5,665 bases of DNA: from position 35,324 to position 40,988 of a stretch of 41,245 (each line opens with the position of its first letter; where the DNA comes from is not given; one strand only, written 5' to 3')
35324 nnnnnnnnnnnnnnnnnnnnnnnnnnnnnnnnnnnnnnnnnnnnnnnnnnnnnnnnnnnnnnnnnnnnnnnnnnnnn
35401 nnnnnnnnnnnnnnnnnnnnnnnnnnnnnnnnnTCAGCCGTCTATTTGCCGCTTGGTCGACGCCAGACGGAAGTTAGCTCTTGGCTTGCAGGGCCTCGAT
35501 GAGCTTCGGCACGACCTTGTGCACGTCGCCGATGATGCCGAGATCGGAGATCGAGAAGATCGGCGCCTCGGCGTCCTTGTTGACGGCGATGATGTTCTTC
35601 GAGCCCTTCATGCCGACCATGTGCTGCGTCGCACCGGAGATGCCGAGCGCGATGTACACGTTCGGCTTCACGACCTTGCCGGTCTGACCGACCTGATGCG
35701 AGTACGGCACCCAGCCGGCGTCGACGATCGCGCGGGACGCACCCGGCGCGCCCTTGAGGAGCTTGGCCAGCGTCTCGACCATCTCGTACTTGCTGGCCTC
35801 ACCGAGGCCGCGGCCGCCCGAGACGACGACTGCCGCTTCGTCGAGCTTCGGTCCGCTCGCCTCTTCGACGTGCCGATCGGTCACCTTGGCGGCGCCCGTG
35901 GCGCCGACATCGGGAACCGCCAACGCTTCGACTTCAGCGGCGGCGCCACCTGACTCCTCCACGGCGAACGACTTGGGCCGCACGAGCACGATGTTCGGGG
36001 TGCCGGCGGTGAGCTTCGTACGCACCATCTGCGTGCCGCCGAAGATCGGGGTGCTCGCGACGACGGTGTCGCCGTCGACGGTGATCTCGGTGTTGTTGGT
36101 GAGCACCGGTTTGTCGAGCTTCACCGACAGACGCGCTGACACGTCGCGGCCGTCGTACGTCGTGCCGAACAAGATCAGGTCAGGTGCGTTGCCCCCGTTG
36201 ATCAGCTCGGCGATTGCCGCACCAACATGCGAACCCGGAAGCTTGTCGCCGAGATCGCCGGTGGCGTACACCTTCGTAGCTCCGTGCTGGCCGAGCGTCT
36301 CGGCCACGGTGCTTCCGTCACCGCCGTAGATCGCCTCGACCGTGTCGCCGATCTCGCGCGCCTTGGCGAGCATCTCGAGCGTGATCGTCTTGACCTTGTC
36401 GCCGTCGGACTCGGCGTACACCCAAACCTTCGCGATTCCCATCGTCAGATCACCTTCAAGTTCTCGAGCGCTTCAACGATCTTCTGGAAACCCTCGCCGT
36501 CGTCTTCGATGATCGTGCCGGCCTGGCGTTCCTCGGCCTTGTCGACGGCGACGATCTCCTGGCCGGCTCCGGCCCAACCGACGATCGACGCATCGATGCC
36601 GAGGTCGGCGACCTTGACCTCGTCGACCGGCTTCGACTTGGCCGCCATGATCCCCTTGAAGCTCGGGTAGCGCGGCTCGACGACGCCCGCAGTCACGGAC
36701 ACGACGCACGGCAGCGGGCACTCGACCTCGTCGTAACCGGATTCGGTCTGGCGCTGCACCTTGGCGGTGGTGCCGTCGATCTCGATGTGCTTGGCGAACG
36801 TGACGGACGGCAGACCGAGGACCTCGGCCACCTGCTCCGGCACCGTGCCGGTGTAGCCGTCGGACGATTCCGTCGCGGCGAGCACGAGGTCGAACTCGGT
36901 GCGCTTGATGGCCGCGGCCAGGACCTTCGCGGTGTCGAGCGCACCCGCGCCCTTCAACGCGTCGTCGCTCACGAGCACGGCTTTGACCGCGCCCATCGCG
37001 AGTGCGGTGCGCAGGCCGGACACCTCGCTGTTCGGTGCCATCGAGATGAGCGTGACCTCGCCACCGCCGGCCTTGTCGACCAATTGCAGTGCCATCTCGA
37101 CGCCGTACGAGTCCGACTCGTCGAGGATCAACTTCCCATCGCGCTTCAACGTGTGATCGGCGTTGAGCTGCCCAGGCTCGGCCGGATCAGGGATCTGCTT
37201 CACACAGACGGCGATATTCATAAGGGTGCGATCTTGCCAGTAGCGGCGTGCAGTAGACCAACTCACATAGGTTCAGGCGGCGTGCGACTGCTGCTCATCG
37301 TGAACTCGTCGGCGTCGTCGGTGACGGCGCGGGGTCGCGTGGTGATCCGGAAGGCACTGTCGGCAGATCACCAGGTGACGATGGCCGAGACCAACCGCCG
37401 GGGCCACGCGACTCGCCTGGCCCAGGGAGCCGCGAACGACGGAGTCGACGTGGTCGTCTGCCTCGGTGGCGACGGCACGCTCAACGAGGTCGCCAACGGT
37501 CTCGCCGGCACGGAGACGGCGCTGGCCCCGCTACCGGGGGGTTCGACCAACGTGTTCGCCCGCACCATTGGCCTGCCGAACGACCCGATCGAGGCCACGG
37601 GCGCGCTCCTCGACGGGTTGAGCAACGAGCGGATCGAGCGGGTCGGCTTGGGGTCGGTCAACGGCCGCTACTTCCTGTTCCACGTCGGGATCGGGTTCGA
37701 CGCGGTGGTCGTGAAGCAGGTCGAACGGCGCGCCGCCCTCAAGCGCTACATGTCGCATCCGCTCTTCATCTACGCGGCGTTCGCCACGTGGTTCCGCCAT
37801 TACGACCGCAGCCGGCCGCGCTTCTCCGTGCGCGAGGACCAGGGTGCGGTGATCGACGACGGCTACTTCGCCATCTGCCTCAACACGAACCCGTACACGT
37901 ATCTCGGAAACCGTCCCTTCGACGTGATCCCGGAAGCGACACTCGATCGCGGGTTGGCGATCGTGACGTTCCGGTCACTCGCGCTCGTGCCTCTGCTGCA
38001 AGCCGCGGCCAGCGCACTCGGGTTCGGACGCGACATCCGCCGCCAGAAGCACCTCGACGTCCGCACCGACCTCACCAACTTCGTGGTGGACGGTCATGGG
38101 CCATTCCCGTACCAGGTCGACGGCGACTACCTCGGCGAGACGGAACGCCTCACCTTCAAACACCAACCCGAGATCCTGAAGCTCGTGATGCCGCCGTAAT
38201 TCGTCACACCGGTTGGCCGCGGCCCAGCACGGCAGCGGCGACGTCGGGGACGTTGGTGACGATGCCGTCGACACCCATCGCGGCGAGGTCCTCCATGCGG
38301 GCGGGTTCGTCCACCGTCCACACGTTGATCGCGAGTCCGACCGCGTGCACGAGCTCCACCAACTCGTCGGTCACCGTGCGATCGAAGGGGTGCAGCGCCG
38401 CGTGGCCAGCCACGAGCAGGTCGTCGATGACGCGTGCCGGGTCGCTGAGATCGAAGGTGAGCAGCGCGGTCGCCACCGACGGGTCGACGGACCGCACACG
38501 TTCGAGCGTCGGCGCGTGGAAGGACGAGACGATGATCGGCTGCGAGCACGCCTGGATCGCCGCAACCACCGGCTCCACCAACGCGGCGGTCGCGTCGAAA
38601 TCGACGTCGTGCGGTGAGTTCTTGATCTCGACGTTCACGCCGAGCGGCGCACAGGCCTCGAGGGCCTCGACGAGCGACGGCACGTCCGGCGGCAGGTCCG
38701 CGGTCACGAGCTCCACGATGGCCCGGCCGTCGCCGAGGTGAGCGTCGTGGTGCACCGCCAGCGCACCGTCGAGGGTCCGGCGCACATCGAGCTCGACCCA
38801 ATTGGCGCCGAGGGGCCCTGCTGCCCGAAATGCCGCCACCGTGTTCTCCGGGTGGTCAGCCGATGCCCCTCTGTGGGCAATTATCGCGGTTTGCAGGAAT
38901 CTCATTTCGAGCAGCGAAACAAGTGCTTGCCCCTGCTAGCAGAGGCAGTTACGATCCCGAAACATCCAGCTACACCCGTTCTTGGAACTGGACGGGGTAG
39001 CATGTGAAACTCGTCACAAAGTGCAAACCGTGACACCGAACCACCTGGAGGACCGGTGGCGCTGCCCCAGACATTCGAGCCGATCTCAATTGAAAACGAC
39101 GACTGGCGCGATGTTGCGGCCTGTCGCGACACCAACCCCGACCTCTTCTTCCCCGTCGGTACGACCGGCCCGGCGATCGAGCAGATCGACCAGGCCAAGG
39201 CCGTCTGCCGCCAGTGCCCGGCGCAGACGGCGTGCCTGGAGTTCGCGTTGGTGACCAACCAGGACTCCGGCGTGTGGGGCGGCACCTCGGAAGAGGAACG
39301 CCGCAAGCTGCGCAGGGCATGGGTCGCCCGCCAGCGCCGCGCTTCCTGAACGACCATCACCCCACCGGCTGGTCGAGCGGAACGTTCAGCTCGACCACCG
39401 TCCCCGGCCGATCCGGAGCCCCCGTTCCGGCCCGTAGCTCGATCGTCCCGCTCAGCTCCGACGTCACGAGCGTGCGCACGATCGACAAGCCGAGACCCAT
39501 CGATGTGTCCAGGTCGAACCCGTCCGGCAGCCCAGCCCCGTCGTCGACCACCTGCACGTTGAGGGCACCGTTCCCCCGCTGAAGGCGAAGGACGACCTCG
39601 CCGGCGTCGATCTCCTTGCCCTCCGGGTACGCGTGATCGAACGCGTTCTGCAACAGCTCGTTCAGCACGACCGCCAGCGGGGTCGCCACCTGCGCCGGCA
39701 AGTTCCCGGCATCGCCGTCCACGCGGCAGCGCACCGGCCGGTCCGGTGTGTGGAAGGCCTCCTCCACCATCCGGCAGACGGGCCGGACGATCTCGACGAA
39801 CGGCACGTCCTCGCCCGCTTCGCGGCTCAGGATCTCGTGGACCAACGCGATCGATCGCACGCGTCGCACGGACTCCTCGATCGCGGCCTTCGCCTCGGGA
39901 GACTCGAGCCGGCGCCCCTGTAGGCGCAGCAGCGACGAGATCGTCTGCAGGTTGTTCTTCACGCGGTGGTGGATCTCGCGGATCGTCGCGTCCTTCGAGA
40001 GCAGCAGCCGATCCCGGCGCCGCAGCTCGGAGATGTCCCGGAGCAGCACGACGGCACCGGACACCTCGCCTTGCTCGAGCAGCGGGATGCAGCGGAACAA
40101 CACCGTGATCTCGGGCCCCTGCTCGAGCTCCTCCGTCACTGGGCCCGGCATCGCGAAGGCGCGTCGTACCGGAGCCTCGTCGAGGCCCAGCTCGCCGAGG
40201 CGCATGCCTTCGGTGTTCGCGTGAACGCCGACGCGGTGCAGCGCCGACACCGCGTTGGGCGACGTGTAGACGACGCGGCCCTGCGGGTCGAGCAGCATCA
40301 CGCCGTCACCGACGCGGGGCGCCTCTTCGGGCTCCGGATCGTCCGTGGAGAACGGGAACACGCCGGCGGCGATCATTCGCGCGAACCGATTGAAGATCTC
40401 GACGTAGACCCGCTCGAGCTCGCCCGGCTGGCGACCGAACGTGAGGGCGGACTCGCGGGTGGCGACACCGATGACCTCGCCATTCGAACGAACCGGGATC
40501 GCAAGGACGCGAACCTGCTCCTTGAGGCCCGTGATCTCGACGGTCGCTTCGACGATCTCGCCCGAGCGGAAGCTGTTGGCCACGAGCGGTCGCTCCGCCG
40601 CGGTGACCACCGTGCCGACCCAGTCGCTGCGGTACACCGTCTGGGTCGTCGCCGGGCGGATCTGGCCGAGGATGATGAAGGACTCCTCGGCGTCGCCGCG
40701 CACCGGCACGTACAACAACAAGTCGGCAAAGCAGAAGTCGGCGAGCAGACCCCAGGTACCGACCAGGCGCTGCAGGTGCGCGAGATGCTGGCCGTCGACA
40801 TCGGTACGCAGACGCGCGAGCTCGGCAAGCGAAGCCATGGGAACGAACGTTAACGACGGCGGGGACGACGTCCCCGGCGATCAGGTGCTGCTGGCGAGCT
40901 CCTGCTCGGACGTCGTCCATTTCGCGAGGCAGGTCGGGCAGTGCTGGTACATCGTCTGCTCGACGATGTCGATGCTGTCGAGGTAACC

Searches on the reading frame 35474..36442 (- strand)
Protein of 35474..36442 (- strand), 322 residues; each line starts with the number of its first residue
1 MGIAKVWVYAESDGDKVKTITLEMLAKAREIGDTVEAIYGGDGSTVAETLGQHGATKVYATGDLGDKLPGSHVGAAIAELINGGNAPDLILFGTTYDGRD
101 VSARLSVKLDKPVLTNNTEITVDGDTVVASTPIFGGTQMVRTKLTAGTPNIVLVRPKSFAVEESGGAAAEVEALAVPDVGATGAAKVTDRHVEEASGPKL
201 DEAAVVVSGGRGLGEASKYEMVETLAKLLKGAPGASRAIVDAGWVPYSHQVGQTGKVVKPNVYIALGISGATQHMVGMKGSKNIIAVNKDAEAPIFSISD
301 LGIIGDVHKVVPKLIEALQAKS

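Call 25: search_protein_families(library=pfam, proteins=[window:35474-36442:-], max_evalue=0.001)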
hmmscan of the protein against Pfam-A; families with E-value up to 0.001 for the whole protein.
window:35474-36442:- (322 aa): 2 families
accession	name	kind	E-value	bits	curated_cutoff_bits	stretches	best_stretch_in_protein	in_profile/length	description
PF00766.25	ETF_alpha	-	1.3e-34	118.4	27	1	199-279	1-81/81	Electron transfer flavoprotein FAD-binding domain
PF01012.27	ETF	-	2.2e-27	96.5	26.7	1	6-178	1-180/181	Electron transfer flavoprotein domain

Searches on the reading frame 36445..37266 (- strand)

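Call 25: search_protein_families(library=pfam, proteins=[window:36445-37266:-], max_evalue=0.001)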
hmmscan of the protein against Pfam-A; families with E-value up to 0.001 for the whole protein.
window:36445-37266:- (273 aa): 1 family
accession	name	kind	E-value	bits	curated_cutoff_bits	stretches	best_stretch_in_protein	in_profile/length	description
PF01012.27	ETF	-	7e-40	137.2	26.7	1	40-221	4-180/181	Electron transfer flavoprotein domain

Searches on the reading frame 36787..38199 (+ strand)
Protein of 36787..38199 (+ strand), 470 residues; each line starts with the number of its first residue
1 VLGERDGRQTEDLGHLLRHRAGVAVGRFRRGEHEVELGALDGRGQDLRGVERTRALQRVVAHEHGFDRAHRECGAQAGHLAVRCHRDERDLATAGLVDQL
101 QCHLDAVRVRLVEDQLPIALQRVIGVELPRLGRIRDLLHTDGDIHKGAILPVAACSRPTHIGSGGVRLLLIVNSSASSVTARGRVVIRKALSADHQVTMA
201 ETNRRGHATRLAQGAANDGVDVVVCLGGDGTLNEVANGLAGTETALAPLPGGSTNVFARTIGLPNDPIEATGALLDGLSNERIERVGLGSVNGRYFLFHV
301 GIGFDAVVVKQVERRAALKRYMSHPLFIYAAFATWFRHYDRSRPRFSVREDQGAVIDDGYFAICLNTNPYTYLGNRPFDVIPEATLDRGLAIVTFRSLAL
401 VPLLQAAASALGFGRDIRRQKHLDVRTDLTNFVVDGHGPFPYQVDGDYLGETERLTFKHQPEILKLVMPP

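Call 25: search_protein_families(library=pfam, proteins=[window:36787-38199:+], max_evalue=0.001)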
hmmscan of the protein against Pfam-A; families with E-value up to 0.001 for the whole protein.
window:36787-38199:+ (470 aa): 2 families
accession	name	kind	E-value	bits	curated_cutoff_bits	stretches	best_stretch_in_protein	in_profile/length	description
PF00781.29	DAGK_cat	-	3.5e-26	91.7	23.6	1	167-279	1-117/125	Diacylglycerol kinase catalytic domain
PF01513.26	NAD_kinase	-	0.00012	22.9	25.5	1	176-257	27-110/130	ATP-NAD kinase N-terminal domain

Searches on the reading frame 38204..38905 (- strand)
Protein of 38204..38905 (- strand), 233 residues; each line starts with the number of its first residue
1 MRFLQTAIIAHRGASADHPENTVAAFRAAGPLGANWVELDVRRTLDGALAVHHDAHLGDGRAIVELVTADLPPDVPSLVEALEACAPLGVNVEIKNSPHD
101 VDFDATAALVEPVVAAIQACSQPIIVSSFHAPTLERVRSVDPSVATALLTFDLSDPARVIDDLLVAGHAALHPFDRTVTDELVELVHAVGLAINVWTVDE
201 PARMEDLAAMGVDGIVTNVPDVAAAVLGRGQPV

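Call 25: search_protein_families(library=pfam, proteins=[window:38204-38905:-], max_evalue=0.001)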
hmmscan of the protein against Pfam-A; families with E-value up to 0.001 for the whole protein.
window:38204-38905:- (233 aa): 2 families
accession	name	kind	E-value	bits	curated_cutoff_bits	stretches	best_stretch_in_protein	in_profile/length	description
PF03009.23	GDPD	-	8.9e-36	124.7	23.6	1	11-221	1-243/244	Glycerophosphoryl diester phosphodiesterase family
PF13653.12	GDPD_2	-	3.3e-05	24.6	27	1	193-220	2-29/30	Glycerophosphoryl diester phosphodiesterase family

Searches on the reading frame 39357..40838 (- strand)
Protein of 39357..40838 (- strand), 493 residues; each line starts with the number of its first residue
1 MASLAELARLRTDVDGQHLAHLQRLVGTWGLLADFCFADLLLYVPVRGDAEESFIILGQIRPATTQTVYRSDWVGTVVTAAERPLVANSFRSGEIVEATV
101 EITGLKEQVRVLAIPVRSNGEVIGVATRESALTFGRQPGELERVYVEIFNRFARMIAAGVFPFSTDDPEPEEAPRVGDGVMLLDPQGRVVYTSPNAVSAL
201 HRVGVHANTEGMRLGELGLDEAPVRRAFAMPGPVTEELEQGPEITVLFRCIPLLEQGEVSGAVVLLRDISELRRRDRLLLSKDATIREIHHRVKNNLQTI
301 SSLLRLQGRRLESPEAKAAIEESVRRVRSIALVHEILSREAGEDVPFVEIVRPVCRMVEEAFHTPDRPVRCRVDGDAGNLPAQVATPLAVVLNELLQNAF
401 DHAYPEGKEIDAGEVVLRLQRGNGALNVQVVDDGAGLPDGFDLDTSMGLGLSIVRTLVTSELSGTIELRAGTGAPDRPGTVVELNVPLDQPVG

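Call 25: search_protein_families(library=pfam, proteins=[window:39357-40838:-], max_evalue=0.001)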
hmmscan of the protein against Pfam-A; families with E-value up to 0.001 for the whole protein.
window:39357-40838:- (493 aa): 6 families
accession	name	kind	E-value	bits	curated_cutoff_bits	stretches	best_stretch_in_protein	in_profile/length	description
PF12282.15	GAF_PdtaS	-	2.7e-36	125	23.7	1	4-147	1-143/145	Histidine kinase PdtaS, GAF domain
PF07568.18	HisKA_2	-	5.2e-24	84.6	22.3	1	288-358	1-72/76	Histidine kinase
PF02518.31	HATPase_c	-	1.7e-12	48.2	26.4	1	386-489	4-110/111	Histidine kinase-, DNA gyrase B-, and HSP90-like ATPase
PF13581.12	HATPase_c_2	-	1.2e-08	35.4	27.4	1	379-459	23-110/127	Histidine kinase-like ATPase domain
PF07536.20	HWE_HK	-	1.8e-08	35.4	22.8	1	288-359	1-70/83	HWE histidine kinase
PF08448.16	PAS_4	-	3.9e-07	30.7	23.1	1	176-274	4-110/110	PAS fold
